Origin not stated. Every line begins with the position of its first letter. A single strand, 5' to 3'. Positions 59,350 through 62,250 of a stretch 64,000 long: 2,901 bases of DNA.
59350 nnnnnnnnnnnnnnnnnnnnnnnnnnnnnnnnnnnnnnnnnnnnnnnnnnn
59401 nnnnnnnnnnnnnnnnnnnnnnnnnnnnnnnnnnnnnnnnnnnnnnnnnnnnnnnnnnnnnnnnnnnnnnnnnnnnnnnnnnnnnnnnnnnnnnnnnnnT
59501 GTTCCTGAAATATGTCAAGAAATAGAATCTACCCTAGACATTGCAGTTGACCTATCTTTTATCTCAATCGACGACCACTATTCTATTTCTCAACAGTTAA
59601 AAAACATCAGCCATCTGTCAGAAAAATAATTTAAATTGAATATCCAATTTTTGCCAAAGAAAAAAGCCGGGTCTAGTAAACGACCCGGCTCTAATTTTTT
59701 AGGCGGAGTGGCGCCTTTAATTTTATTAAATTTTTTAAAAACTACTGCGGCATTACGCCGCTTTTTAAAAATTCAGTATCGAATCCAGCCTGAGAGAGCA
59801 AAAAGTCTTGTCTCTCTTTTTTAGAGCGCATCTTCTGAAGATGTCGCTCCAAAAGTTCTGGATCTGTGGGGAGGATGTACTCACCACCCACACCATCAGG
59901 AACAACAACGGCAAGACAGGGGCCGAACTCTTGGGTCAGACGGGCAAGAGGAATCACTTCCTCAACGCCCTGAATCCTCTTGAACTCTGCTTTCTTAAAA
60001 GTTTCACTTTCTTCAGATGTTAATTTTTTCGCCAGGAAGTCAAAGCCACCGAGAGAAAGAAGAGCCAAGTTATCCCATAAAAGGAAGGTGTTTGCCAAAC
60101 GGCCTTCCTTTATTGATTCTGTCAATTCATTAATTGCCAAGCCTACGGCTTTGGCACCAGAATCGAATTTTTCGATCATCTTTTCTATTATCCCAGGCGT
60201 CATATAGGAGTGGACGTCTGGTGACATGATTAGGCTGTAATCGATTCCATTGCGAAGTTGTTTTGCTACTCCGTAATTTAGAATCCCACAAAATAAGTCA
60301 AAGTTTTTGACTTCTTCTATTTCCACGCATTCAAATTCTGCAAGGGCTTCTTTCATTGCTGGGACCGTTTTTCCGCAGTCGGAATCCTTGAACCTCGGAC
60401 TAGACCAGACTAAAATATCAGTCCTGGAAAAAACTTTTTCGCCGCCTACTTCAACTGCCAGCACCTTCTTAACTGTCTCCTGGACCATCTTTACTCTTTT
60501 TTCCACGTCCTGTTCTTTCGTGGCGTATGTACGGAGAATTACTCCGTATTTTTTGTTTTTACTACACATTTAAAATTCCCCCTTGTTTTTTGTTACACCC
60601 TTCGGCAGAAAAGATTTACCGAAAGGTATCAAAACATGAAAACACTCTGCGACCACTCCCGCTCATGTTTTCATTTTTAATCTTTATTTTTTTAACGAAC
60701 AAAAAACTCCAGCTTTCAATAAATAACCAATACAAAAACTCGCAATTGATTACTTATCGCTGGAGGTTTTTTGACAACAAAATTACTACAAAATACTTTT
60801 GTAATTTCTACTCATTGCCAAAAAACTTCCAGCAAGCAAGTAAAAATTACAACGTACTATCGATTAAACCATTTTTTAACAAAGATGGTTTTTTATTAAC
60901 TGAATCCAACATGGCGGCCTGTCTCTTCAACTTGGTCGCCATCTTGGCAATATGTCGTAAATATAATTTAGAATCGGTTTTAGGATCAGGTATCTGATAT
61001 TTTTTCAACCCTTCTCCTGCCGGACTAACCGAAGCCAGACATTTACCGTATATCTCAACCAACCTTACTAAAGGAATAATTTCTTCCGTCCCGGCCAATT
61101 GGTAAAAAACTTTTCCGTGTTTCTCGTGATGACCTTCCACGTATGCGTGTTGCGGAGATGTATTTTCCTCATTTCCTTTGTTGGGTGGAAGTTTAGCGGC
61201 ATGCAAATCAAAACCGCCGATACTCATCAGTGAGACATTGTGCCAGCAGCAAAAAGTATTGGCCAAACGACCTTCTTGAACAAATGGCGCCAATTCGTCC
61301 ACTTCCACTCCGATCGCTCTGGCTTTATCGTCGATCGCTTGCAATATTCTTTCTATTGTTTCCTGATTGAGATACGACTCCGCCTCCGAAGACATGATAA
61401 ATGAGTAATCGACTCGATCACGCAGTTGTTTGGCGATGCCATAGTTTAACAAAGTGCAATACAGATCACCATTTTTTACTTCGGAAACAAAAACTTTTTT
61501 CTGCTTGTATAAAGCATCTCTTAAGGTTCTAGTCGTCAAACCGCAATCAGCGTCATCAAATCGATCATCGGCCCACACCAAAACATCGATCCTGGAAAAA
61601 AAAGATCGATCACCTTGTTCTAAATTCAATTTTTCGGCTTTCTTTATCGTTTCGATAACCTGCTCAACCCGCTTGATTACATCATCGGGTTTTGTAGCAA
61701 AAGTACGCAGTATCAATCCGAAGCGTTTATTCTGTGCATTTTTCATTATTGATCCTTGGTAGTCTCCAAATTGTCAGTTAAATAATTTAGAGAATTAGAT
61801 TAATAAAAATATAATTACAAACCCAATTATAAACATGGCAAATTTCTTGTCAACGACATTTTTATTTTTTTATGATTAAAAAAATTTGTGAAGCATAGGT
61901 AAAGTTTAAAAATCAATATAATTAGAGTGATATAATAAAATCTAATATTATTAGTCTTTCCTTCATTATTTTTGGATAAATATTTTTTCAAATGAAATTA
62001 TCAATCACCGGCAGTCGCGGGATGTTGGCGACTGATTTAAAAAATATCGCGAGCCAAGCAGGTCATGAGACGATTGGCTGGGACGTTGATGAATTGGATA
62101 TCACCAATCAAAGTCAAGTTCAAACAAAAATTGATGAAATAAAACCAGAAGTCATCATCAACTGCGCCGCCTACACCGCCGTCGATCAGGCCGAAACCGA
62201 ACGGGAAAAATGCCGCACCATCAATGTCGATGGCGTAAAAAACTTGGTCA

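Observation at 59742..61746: Tandem paralogs of an unidentified family embedded in the nucleotide-sugar (rhamnose) locus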

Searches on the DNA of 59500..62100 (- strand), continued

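Call 119: search_with_rna_model(model_id=R3, source=window, start=59600, end=62000, filters=off, max_evalue=10, show_alignments=3)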
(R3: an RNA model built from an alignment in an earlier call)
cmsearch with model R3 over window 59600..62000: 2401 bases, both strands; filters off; matches with E-value up to 10: 12.
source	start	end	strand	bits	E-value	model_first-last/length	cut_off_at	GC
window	60923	60951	-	8.9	0.25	1-53/53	no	0.48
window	61752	61803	-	8.6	0.3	1-53/53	no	0.27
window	59769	59842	+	7.3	0.59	1-53/53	no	0.39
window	60723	60767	+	7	0.7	1-53/53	no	0.36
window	60401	60431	+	4.6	2.5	1-53/53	no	0.35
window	59845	59865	-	3.8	3.9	1-53/53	no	0.48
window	60609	60627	+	3.7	4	1-53/53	no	0.32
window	60583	60637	-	3.7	4.1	1-53/53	no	0.35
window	61111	61159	+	3.6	4.4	1-53/53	no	0.49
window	60705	60767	-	2.9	6.2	1-53/53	no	0.35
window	61012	61027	-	2.8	6.5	1-53/53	no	0.56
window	60009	60056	-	2.6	7.3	1-53/53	no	0.42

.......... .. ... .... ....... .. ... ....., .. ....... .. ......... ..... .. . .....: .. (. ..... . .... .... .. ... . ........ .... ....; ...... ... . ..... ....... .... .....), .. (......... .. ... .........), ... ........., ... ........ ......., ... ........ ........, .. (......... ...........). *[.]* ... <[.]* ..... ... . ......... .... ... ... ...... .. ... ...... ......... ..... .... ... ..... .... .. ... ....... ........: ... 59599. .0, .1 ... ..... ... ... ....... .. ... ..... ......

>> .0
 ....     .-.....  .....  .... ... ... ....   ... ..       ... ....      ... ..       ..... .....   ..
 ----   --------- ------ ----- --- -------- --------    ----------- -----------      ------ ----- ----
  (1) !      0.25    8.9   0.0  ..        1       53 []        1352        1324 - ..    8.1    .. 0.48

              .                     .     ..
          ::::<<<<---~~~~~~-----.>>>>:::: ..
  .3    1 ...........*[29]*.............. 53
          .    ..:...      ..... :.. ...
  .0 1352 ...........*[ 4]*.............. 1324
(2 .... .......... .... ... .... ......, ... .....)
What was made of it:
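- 61752..61800 (-): pB leader, a diverged instance of the family leader motif. P1 AUCU/GGAU (the 3' strand is the SD), AAU, 10-bp P2 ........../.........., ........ Model R3 scores it at only 8.6 bits, E 0.3 (call 119).
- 60585..60635 (-): pA leader, a diverged instance of the family leader motif. P1 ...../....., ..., P2 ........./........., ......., then SD AAGGGGG at 60578-60584. Model R3 scores it at only 3.7 bits (call 119), so the assignment is by architecture.
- The window's own leaders score below significance with the model (8.6 and 3.7 bits, call 119).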
